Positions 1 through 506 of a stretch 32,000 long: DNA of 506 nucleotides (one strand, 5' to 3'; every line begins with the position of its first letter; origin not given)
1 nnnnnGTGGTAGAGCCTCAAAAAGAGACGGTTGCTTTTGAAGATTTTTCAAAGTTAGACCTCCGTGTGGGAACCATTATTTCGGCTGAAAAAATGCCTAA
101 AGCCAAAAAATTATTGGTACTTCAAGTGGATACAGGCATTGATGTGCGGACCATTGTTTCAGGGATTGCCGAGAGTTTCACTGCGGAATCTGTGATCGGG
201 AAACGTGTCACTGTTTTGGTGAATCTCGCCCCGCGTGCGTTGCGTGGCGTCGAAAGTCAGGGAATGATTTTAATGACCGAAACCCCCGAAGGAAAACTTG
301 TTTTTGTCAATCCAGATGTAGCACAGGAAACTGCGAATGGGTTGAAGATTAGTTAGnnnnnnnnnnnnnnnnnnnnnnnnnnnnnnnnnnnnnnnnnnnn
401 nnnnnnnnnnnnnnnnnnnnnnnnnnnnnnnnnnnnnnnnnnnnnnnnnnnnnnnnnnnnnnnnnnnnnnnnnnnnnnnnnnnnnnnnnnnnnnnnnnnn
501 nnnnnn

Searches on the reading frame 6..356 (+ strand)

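Call 11: search_protein_families(library=pfam, proteins=[window:6-356:+], max_evalue=0.01)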
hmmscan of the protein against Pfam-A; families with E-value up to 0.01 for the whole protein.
window:6-356:+ (116 aa): 1 family
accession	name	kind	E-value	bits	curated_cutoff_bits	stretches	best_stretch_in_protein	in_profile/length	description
PF01588.26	tRNA_bind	-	6.2e-25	87.6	27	1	19-104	1-88/96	Putative tRNA binding domain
